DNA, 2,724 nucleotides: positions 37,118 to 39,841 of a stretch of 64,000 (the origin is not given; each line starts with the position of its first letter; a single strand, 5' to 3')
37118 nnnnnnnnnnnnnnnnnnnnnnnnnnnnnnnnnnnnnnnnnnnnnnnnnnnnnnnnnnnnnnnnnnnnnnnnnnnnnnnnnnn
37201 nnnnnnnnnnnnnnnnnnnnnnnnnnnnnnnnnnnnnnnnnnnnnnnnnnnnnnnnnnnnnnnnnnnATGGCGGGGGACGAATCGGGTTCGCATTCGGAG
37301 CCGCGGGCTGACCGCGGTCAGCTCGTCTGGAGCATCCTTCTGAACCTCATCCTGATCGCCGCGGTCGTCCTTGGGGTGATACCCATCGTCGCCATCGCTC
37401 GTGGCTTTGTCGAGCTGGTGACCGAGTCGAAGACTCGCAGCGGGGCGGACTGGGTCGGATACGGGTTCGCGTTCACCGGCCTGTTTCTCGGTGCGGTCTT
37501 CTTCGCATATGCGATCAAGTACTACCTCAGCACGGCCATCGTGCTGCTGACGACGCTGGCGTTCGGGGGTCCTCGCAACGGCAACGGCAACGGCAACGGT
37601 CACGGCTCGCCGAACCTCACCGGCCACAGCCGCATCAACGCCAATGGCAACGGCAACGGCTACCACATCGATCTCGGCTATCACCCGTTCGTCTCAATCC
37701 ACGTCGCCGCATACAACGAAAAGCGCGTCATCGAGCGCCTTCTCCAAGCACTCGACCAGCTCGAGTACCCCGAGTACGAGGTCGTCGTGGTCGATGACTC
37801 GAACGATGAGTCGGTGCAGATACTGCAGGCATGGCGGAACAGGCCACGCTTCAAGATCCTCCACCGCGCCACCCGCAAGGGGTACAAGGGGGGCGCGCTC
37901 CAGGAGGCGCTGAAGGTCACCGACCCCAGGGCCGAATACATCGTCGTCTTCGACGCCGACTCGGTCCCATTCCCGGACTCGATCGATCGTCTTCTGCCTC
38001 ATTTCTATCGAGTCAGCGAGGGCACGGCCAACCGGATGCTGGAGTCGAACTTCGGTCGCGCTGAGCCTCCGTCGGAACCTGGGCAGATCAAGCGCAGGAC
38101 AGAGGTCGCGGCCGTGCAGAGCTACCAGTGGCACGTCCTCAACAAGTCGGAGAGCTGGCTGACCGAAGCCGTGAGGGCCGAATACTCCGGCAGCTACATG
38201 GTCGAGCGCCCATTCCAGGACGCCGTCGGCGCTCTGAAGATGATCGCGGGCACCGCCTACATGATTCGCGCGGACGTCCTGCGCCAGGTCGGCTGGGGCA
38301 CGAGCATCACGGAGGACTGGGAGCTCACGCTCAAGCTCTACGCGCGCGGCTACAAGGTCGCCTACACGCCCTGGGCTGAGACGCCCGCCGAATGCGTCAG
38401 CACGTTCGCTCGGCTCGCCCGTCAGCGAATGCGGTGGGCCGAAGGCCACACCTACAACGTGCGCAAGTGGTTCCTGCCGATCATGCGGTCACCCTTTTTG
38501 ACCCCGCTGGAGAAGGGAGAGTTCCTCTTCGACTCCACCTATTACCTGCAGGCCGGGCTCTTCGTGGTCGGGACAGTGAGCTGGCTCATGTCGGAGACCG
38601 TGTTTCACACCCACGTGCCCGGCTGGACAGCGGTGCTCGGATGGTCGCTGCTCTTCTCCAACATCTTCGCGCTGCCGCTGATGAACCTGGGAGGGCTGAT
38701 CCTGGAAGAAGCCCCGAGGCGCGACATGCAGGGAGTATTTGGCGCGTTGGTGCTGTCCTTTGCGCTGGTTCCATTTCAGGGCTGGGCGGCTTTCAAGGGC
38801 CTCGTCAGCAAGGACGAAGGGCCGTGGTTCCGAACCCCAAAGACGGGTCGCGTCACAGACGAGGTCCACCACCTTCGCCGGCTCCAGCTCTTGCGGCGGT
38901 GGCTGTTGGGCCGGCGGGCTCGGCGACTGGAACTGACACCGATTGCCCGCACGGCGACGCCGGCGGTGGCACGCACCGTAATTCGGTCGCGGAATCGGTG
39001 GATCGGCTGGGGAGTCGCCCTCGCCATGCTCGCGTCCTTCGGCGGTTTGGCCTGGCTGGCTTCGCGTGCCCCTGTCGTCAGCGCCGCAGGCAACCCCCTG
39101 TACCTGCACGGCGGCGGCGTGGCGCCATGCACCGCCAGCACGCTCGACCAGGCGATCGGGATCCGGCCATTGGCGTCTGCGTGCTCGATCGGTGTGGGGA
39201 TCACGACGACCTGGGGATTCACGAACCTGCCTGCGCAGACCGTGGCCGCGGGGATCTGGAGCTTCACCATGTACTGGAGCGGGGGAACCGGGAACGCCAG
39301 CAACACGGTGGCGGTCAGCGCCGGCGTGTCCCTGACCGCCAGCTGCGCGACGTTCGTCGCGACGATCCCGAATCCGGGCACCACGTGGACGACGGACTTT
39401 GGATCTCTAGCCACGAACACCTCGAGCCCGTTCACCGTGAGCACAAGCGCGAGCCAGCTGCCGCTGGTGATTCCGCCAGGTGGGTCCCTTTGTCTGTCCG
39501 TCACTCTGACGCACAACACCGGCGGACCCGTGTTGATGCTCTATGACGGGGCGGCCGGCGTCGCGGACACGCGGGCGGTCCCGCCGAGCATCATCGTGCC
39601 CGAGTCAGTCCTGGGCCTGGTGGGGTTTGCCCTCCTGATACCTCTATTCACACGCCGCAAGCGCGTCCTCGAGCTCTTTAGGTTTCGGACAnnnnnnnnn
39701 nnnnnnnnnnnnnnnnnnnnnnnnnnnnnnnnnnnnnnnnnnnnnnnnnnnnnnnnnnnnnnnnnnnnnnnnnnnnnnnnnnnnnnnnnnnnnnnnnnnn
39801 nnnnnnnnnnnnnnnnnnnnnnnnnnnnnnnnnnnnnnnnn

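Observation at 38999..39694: GT2 synthase carries a C-terminal TM anchor, extracytoplasmic domain and PEP-CTERM-like sorting tail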

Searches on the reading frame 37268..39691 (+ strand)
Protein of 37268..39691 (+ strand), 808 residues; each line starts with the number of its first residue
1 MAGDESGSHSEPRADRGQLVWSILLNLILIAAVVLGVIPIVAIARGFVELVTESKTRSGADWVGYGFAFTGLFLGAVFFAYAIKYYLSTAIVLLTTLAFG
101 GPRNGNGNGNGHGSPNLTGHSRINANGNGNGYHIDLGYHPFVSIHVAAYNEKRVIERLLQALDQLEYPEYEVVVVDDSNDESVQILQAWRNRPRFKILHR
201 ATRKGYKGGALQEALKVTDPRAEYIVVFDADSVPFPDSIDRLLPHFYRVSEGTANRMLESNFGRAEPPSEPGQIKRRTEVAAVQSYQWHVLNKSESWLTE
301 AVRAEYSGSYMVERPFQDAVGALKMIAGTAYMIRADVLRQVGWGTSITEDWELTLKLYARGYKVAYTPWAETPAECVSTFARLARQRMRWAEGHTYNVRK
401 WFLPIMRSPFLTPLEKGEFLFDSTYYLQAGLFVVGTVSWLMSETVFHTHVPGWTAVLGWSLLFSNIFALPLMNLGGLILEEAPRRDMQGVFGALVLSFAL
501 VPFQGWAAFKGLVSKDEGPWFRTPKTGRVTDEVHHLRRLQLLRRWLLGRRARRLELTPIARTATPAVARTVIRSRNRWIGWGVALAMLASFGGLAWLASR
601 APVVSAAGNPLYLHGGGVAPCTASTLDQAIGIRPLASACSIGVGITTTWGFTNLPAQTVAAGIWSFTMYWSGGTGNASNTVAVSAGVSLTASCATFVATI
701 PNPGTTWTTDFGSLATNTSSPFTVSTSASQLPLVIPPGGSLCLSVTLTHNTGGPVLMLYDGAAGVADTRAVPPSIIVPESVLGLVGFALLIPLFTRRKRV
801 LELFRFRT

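Call 7: search_protein_families(library=ncbifam, proteins=[window:37268-39691:+], max_evalue=0.1)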
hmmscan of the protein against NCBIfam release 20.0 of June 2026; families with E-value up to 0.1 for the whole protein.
window:37268-39691:+ (808 aa): 25 families
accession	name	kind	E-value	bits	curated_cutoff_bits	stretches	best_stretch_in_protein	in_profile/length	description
TIGR03937.1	PgaC_IcaA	equivalog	4.9e-26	91.6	422.3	2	135-248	40-152/407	poly-beta-1,6-N-acetyl-D-glucosamine synthase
TIGR03030.1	CelA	equivalog_domain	2.7e-16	58.8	699.1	2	327-394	308-377/714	UDP-forming cellulose synthase catalytic subunit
NF041865.1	EpsU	equivalog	4.6e-12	45.7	700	1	144-424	43-292/394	exopolysaccharide biosynthesis GT2 family glycosyltransferase EpsU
NF053846.1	glyco_with_XrtP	equivalog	7e-12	44.7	520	2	340-437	244-337/440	XrtP-associated glycosyltransferase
TIGR03965.1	mycofact_glyco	equivalog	2.5e-10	39.8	280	1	140-248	74-181/467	mycofactocin biosynthesis glycosyltransferase MftF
TIGR04242.1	nodulat_NodC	equivalog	8e-10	38.2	550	2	286-393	166-283/395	chitooligosaccharide synthase NodC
NF041875.1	EPS_EpsD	equivalog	3.3e-09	36.6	370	1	142-245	1-103/325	exopolysaccharide biosynthesis glycosyltransferase EpsD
NF008558.0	PRK11498.1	equivalog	1.5e-08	33.1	992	2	138-235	271-366/872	UDP-forming cellulose synthase catalytic subunit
TIGR03111.1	glyc2_xrt_Gpos1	hypoth_equivalog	9.9e-08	31.2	363.95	1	136-402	45-293/439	TIGR03111 family XrtG-associated glycosyltransferase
NF047683.1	TeichurnBiosyTuaG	equivalog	1.7e-07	31.2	400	1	139-243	5-108/252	teichuronic acid biosynthesis protein TuaG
NF007482.0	PRK10073.1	equivalog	4.8e-07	29.1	423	1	140-243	6-107/334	glycosyltransferase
TIGR04283.1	glyco_like_mftF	equivalog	1e-06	28.6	182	1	142-243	1-93/221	TIGR04283 family arsenosugar biosynthesis glycosyltransferase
NF045692.1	OglycostaseCruG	equivalog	2.4e-06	26.7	600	1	142-242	43-148/386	2'-O-glycosyltransferase CruG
NF041391.1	DPhHxTase_Halo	equivalog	6.7e-06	25.2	375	1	147-233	2-80/213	dolichyl-phosphate hexose transferase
NF050050.1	ProtGlycPglI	equivalog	2e-05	24.1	500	1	140-244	2-106/306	GalNAc(5)-diNAcBac-PP-undecaprenol beta-1,3-glucosyltransferase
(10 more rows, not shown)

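Call 8: search_protein_families(library=pfam, proteins=[window:37268-39691:+], max_evalue=0.1)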
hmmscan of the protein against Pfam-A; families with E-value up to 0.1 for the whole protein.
window:37268-39691:+ (808 aa): 5 families
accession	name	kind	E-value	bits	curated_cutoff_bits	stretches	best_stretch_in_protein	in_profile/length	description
PF13641.12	Glyco_tranf_2_3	-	3.3e-23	83.4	27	1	140-393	2-230/230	Glycosyltransferase like family 2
PF00535.33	Glycos_transf_2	-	1.4e-20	74.4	23.3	1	143-248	1-105/168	Glycosyl transferase family 2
PF13632.12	Glyco_trans_2_3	-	1e-16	61.8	27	1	278-440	26-153/198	Glycosyl transferase family group 2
PF13506.12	Glyco_transf_21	-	0.00021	21.3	21.7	1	299-391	77-173/174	Glycosyl transferase family 21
PF13704.12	Glyco_tranf_2_4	-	0.00056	20.8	27.5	1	150-231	2-81/98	Glycosyl transferase family 2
